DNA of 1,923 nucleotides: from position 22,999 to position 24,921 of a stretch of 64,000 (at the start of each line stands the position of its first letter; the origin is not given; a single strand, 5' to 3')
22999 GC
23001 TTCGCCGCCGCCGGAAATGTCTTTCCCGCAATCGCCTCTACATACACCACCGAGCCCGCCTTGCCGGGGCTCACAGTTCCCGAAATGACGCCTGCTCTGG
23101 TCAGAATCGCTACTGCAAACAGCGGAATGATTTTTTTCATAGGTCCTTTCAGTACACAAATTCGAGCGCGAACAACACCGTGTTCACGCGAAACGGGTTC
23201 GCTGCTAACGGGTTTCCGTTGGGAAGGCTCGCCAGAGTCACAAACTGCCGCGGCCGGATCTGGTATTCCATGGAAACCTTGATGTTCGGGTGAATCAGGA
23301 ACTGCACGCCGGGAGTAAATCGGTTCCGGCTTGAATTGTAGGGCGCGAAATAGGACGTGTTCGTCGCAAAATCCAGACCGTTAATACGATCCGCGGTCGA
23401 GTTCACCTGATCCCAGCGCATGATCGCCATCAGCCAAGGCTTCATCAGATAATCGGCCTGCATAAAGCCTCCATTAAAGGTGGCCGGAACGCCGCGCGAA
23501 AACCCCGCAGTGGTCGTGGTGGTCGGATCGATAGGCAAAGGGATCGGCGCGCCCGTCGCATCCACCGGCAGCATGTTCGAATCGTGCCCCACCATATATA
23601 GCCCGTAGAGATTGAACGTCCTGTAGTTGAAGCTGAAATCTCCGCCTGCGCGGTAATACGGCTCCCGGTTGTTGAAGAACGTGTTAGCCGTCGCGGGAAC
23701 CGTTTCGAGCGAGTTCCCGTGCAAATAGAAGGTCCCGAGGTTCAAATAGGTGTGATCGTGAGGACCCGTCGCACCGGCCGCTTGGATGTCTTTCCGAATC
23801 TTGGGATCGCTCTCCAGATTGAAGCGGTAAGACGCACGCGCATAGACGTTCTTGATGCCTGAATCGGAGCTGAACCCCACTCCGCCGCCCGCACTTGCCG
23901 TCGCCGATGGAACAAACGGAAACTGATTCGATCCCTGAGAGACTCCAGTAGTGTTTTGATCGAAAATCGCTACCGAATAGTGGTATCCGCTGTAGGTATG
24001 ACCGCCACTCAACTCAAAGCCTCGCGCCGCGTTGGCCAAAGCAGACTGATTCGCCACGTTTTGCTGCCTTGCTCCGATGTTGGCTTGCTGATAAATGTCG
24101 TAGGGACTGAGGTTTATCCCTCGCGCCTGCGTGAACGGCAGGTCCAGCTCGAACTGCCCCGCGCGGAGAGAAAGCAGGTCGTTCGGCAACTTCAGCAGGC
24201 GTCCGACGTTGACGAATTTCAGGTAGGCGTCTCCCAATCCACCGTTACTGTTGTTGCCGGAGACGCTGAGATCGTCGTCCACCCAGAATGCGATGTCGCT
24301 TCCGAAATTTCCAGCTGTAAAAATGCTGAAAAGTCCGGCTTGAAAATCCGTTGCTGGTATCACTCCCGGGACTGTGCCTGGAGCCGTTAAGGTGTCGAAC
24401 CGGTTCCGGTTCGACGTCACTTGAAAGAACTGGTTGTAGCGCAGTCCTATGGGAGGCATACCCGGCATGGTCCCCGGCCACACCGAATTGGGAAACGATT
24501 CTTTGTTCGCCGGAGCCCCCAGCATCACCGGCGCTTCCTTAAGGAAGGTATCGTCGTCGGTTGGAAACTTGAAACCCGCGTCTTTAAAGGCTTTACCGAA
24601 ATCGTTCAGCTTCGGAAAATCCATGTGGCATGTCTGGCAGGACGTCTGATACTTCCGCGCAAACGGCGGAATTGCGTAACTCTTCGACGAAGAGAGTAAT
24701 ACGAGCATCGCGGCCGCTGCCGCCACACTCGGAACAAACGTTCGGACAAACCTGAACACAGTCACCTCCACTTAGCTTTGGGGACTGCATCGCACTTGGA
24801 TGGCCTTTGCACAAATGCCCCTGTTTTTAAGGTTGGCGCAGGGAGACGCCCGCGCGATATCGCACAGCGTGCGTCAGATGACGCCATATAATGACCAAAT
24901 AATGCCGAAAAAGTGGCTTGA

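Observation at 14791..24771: One 9-gene operon combines a Cyc2-like porin-cytochrome, a type-1 copper protein, a GltD-like NAD(P)H oxidoreductase, a split b6-type Rieske/cyt b complex and ten c-haem sites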

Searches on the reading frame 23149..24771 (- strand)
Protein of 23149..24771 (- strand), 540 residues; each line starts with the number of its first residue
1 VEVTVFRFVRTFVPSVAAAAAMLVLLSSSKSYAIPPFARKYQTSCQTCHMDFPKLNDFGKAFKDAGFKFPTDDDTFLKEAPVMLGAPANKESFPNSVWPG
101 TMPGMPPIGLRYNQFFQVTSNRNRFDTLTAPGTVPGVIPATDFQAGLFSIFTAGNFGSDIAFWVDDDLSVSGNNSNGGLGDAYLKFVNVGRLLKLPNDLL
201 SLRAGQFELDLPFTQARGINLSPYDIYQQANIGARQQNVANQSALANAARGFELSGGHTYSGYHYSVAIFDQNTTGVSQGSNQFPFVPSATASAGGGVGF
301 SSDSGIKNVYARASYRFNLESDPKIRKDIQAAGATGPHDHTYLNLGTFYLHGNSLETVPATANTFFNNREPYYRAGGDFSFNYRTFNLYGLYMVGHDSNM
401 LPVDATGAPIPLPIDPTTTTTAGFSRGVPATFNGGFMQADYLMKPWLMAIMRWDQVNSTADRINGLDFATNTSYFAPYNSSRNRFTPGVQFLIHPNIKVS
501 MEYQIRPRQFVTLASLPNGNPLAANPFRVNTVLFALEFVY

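Call 4: search_protein_families(library=pfam, proteins=[window:23149-24771:-], max_evalue=0.01)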
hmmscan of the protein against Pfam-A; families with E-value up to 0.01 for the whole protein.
window:23149-24771:- (540 aa): 0 families

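Call 5: search_protein_families(library=ncbifam, proteins=[window:23149-24771:-], max_evalue=0.01)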
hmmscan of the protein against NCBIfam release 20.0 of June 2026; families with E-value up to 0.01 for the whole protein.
window:23149-24771:- (540 aa): 0 families

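Call 6: find_homologous_proteins(query=window:23149-24771:-)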
Query window:23149-24771:- (540 aa): 2656 proteins with E <= 0.001 among 8000 candidates; the best 120 are listed.
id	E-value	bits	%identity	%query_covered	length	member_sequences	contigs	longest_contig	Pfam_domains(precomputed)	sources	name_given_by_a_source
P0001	0.0e+0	1125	100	91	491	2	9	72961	-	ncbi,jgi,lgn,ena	jgi:hypothetical protein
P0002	0.0e+0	1065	85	99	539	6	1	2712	-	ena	-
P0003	3.5e-298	1008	79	99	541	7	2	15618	-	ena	-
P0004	6.9e-294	994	79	99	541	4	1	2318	-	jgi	-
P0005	1.4e-288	976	78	99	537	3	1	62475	-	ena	-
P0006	2.3e-288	975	77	99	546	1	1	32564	-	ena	-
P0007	1.3e-287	973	77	99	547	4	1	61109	-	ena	-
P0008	3.1e-287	972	77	99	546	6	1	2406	-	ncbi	-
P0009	1.7e-286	969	77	99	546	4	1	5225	-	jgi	-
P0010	1.9e-286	969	77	100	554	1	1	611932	-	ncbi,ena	-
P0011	9.1e-286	967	79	96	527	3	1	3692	-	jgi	-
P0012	1.4e-285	966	77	100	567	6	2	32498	-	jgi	jgi:hypothetical protein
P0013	1.8e-285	966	77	99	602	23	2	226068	-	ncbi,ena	ncbi:MAG: hypothetical protein WCB12_03040 [Bryobacteraceae bacterium]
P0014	7.5e-285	964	79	96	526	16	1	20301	-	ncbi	ncbi:MAG: hypothetical protein ACLPX8_16915 [Bryobacteraceae bacterium]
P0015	2.5e-284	962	80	96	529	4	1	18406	-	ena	-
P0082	1.0e-233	795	65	100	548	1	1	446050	-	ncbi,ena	-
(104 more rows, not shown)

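Call 20: find_encoding_contigs(protein=P0001, flank=10000, max_places=4)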
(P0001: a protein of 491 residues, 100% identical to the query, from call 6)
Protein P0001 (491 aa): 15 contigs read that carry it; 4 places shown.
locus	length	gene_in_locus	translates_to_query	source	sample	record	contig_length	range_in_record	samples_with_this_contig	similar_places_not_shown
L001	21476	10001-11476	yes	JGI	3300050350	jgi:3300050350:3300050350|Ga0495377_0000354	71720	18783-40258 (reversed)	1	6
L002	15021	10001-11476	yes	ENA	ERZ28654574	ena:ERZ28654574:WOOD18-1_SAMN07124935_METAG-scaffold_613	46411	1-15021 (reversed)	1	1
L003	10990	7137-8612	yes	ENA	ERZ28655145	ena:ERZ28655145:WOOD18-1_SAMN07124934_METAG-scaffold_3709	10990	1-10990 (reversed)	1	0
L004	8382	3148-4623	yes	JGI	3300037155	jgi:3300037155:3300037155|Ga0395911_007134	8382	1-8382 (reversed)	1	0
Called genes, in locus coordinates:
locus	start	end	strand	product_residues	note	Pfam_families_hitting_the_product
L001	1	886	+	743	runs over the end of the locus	-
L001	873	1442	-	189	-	PF13676:TIR_2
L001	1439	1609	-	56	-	PF00216:Bac_DNA_binding, PF18291:HU-HIG (weak), PF18175:HU-CCDC81_bac_2 (weak)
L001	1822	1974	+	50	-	-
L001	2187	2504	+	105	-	-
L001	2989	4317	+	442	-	PF01654:Cyt_bd_oxida_I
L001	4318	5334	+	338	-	PF02322:Cyt_bd_oxida_II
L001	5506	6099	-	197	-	-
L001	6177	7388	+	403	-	PF13431:TPR_17 (faint), PF00515:TPR_1 (faint), PF07719:TPR_2 (faint), PF13181:TPR_8 (faint), PF13414:TPR_11 (faint), PF13432:TPR_16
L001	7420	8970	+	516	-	PF00450:Peptidase_S10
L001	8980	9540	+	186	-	-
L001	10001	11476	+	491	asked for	-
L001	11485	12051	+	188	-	PF00127:Copper-bind (weak), PF13620:CarboxypepD_reg (weak), PF13715:CarbopepD_reg_2 (faint), PF14686:fn3_3 (weak)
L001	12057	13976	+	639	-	PF13187:Fer4_9 (faint), PF13237:Fer4_10 (faint), PF14691:Fer4_20, PF01266:DAO (weak), PF07992:Pyr_redox_2, PF13450:NAD_binding_8 (weak), PF12838:Fer4_7, PF00037:Fer4 (weak), +2 more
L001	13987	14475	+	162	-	PF00355:Rieske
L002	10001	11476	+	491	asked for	-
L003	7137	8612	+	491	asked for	-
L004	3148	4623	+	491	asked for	-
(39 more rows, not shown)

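Call 21: find_encoding_contigs(protein=P0082, flank=10000, max_places=2)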
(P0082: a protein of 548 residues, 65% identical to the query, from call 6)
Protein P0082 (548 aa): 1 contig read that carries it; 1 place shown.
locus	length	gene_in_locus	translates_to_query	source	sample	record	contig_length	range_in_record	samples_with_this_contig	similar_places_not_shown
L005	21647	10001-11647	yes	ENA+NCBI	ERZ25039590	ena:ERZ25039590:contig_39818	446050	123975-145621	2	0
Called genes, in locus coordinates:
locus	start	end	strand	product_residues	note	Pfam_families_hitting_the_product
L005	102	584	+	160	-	PF03734:YkuD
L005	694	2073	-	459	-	PF00078:RVT_1, PF08388:GIIM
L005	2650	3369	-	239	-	-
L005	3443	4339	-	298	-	PF23023:Anti-Pycsar_Apyc1, PF00753:Lactamase_B, PF12706:Lactamase_B_2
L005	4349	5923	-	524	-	PF00251:Glyco_hydro_32N, PF08244:Glyco_hydro_32C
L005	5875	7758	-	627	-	PF02366:PMT (weak), PF13231:PMT_2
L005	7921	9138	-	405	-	-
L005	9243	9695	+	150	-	PF00027:cNMP_binding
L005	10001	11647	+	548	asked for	-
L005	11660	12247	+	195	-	PF00127:Copper-bind (faint), PF13620:CarboxypepD_reg, PF14686:fn3_3 (weak)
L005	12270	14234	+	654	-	PF13187:Fer4_9 (faint), PF13237:Fer4_10 (faint), PF14691:Fer4_20, PF01266:DAO (weak), PF07992:Pyr_redox_2, PF13450:NAD_binding_8 (weak), PF12838:Fer4_7, PF00037:Fer4, +2 more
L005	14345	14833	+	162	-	PF00355:Rieske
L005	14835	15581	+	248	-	PF00033:Cytochrome_B, PF14358:DUF4405, PF13631:Cytochrom_B_N_2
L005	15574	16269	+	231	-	PF00032:Cytochrom_B_C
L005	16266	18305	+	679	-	PF22113:Mtrc-MtrF_II-IV_dom (faint), PF13442:Cytochrome_CBB3 (faint), PF14522:Cytochrome_C7 (faint), PF14537:Cytochrom_c3_2 (faint), PF02433:FixO (faint), PF00034:Cytochrom_C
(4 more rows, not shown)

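Call 30: predict_structure(alignment_id=A1)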
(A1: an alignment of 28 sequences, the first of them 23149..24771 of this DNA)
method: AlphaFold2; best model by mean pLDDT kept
length: 540 residues; sequences in the alignment: 28
mean_pLDDT: 40.8   pTM: 0.40
mean pLDDT of the five models: 40.8, 34.1, 33.6, 32.5, 31.3
residues with pLDDT >= 90: 0; 70-90: 32; 50-70: 148; < 50: 360
segments of 3 or more residues with pLDDT < 50: 27-351, 413-415, 460-480, 511-513
pLDDT, mean of each block of 10 residues (from residue 1): 62 73 56 29 28 30 33 27 26 30 24 23 32 26 20 22 22 21 31 35 31 22 23 20 27 39 41 33 26 20 33 45 40 34 44 52 57 55 59 58 66 55 61 62 70 59 33 36 65 63 62 53 57 54
secondary structure, 60 per line:
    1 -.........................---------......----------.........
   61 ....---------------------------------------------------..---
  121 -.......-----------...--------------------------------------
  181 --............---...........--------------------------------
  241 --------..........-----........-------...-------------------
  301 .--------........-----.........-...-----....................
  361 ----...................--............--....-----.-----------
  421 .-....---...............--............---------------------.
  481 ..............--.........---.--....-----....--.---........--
elements in order: H2-26 H36-41 H52-64 H122-128 E183-194 E198-208 E249-258 E264-271 E310-317 H323-331 E341-360 E365-383 E386-397 E400-403 E423-426 E430-444 E447-458 E480-494 E497-505 E512-515 E521-524 E531-538

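Call 31: search_protein_representatives(protein=window:23149-24771:-)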
Query: 540 residues. Proteins with E-value up to 0.001 (for the whole library): 1785; up to 1e-10: 644; up to 1e-30: 99. The best 150 are listed.
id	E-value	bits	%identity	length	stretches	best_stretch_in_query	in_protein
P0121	9.9e-194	661.3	61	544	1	19-540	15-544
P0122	4.1e-104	365.6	47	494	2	6-271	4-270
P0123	9.0e-100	351.2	64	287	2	103-336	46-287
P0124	4.7e-98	345.6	66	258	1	7-249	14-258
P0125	4.4e-88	312.7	58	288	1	268-540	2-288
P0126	1.4e-76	274.7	63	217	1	330-540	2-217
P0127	8.5e-76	272.1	67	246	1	26-200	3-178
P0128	2.0e-71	257.7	73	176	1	47-206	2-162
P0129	1.1e-68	248.6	63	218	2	296-462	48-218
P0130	3.1e-68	247.1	52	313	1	14-260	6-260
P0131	9.2e-68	245.6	64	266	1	31-208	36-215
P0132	1.5e-66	241.6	70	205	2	142-282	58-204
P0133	3.6e-63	230.4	64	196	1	15-178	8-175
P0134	2.7e-62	227.5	52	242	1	18-234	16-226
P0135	8.0e-61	222.7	53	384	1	129-360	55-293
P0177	5.2e-38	147.4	33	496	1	23-458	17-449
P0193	7.8e-34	133.6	36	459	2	23-275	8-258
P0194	1.0e-33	133.3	35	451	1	25-460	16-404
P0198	3.4e-33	131.5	36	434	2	15-407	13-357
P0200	8.1e-33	130.3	34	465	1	17-461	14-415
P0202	1.4e-32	129.5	32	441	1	24-468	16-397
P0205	3.4e-32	128.2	34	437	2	11-398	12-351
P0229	3.2e-29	118.4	34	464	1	16-458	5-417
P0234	1.5e-28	116.2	34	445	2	16-274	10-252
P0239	4.3e-28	114.7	31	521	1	16-454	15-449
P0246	1.7e-27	112.7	31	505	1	24-503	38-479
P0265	2.0e-26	109.2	35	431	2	19-111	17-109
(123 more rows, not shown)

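Call 32: list_cluster_members(proteins=[P0177, P0193, P0194, P0198, P0200, P0202, P0205, P0229, P0239, P0246])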
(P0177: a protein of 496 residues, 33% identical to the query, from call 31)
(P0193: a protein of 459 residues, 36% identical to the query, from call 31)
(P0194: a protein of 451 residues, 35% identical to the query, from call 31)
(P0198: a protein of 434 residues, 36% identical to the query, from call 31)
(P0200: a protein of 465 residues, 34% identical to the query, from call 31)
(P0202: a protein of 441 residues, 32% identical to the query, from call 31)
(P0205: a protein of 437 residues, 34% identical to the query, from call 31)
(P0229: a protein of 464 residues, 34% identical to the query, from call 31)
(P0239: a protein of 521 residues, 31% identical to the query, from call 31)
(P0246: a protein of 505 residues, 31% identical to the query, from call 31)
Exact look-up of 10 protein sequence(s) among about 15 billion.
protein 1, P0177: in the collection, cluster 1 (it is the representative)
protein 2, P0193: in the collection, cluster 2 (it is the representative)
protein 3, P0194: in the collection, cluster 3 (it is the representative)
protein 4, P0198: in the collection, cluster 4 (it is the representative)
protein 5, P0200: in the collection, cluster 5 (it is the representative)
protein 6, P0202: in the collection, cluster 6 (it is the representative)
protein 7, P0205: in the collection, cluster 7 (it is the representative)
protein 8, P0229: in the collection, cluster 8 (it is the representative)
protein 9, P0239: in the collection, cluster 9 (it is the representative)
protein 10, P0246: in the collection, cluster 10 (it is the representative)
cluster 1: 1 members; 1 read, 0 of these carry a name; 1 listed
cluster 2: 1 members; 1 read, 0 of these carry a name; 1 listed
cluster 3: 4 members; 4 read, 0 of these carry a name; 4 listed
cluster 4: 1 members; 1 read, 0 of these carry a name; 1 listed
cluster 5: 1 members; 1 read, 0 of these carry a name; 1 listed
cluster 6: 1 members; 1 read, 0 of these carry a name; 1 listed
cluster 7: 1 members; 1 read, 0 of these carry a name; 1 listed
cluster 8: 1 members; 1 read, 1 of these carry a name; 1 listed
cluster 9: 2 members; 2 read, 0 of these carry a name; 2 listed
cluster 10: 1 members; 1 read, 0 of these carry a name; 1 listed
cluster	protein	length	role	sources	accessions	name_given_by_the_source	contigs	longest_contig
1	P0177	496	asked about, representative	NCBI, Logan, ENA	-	-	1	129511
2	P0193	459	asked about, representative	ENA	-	-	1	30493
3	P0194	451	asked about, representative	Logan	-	-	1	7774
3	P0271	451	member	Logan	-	-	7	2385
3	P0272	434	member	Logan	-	-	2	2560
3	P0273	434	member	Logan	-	-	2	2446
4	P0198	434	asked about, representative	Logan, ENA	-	-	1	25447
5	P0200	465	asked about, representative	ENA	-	-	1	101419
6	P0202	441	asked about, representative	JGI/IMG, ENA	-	-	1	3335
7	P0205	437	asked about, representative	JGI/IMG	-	-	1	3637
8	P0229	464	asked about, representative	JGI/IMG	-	hypothetical protein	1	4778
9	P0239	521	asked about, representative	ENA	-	-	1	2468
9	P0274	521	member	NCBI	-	-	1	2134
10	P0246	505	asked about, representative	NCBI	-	-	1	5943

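Call 37: find_homologous_proteins(query=A2, max_evalue=0.00001)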
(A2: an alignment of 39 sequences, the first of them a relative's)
Query A2 (39 sequences) (441 aa, profile of the alignment): 840 proteins with E <= 0.00001 among 8000 candidates; the best 120 are listed.
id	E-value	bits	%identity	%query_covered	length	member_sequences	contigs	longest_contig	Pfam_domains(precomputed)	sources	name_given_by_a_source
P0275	1.2e-154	534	31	100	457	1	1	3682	-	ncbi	ncbi:MAG: hypothetical protein ACE5JL_07380 [Dehalococcoidia bacterium]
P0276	5.4e-154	531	35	98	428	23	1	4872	-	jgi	-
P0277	1.4e-153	530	35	98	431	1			-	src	-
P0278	2.7e-151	523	42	98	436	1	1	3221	-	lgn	-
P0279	1.7e-150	520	39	98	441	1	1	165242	-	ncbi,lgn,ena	-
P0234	2.6e-149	516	33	95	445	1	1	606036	-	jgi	-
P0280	7.6e-148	511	33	91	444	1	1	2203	-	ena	-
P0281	9.2e-148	511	33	96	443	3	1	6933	-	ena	-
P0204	5.0e-147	508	33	98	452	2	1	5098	-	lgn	-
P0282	6.6e-147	508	32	94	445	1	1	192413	-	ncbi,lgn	-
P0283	2.4e-146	506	39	98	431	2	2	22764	-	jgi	jgi:hypothetical protein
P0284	4.3e-146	505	42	98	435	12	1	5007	-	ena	-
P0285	5.7e-146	505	42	98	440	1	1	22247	-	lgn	-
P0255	1.1e-145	504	39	100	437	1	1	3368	-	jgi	-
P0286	1.2e-145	504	42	96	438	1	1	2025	-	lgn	-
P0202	1.7e-139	484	100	100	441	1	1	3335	-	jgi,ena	-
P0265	2.4e-138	480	32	98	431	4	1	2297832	-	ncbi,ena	-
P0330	2.1e-133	464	44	95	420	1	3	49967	-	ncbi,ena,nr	ncbi:MAG: hypothetical protein IIB05_05955 [Bacteroidetes bacterium]|nr:hypothetical protein [Bacter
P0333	4.0e-133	463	33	95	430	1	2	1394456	-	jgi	-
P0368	2.7e-127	443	32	95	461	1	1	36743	-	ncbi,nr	ncbi:MAG: hypothetical protein HY707_04120 [Ignavibacteriae bacterium]|nr:hypothetical protein [Igna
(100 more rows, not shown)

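Call 41: find_encoding_contigs(protein=P0279, flank=10000, max_places=1)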
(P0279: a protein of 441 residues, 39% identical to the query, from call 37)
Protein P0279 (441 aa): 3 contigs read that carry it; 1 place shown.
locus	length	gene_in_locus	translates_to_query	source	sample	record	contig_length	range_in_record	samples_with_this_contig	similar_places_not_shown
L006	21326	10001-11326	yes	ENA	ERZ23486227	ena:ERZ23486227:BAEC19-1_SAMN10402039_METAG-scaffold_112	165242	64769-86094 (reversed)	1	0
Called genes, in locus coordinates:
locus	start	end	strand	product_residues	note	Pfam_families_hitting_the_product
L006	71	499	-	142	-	-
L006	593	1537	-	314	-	PF06067:DUF932 (weak)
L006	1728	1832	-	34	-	-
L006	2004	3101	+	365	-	PF13102:Phage_int_SAM_5 (weak), PF22022:Phage_int_M (faint), PF24624:Int_N, PF00589:Phage_integrase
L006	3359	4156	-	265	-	PF00248:Aldo_ket_red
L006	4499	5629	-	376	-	PF01841:Transglut_core (weak)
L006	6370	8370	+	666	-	PF00672:HAMP, PF08448:PAS_4, PF00512:HisKA, PF02518:HATPase_c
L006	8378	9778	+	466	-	PF00004:AAA (faint), PF00072:Response_reg, PF00158:Sigma54_activat, PF14532:Sigma54_activ_2, PF07728:AAA_5, PF25601:AAA_lid_14, PF02954:HTH_8 (weak)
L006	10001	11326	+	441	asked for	-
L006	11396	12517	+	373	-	-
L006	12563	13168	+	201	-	PF00127:Copper-bind (weak), PF13620:CarboxypepD_reg (weak), PF13715:CarbopepD_reg_2 (weak), PF14686:fn3_3 (weak)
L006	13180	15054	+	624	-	PF14691:Fer4_20, PF07992:Pyr_redox_2, PF00070:Pyr_redox (faint), PF12831:FAD_oxidored (weak), PF13450:NAD_binding_8, PF13738:Pyr_redox_3 (faint), PF12838:Fer4_7 (weak), PF00037:Fer4 (weak)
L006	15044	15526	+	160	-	PF00355:Rieske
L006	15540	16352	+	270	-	PF00033:Cytochrome_B, PF14358:DUF4405, PF13631:Cytochrom_B_N_2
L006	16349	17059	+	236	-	-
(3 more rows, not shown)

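Call 42: find_encoding_contigs(protein=P0265, flank=10000, max_places=1)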
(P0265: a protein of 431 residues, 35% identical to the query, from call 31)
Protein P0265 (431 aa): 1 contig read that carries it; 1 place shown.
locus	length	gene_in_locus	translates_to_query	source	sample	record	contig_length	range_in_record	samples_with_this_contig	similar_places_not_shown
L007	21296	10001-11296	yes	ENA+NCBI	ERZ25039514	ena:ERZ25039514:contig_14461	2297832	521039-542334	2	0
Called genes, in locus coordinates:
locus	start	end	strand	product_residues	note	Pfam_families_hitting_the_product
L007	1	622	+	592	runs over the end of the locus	PF01266:DAO (faint), PF01494:FAD_binding_3 (faint), PF01593:Amino_oxidase, PF12831:FAD_oxidored (faint), PF13450:NAD_binding_8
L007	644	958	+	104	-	-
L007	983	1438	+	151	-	PF03652:RuvX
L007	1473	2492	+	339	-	PF02618:YceG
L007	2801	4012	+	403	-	PF00926:DHBP_synthase, PF00925:GTP_cyclohydro2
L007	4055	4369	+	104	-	-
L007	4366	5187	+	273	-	PF01209:Ubie_methyltran (weak), PF05724:TPMT (weak), PF13489:Methyltransf_23, PF08241:Methyltransf_11, PF08242:Methyltransf_12, PF13649:Methyltransf_25, PF13847:Methyltransf_31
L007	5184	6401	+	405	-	PF01979:Amidohydro_1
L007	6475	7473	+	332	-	PF00535:Glycos_transf_2, PF10111:Glyco_tranf_2_2, PF13641:Glyco_tranf_2_3, PF13506:Glyco_transf_21 (weak), PF13632:Glyco_trans_2_3 (weak)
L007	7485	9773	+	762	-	-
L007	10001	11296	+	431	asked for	-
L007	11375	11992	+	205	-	PF13620:CarboxypepD_reg (weak)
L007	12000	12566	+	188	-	PF00355:Rieske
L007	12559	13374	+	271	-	PF00033:Cytochrome_B, PF14358:DUF4405 (weak), PF13631:Cytochrom_B_N_2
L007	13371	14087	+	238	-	PF00032:Cytochrom_B_C (weak)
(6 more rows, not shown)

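Call 46: predict_structure(alignment_id=A3)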
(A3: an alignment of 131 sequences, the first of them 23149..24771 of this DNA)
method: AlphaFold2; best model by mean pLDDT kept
length: 540 residues; sequences in the alignment: 131
mean_pLDDT: 79.2   pTM: 0.81
mean pLDDT of the five models: 79.2, 76.8, 75.0, 74.2, 74.2
residues with pLDDT >= 90: 203; 70-90: 201; 50-70: 77; < 50: 59
segments of 3 or more residues with pLDDT < 50: 232-241, 274-277, 288-302, 461-477
pLDDT, mean of each block of 10 residues (from residue 1): 70 89 74 56 72 87 87 82 92 93 87 93 74 80 88 89 86 61 93 89 94 86 82 44 73 87 93 55 53 37 72 94 71 57 96 83 81 95 93 90 88 76 86 94 92 89 38 50 94 91 88 54 63 94
secondary structure, 60 per line:
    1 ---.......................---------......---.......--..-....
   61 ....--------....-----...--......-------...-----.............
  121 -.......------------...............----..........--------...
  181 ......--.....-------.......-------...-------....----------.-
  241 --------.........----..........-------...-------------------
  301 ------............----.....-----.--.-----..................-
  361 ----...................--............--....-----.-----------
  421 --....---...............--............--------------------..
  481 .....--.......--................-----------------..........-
elements in order: H4-26 H36-41 H45-48 E49-51 H57-64 H73-76 E82-84 H87-92 E100-102 E108-120 H122-128 E141-155 E160-169 E178-186 H189-193 E201-207 H225-228 E249-257 E262-271 E307-318 H323-327 E342-359 E365-383 E386-397 E400-403 E423-426 E430-444 E447-458 E479-485 E488-494 E497-512 E530-539
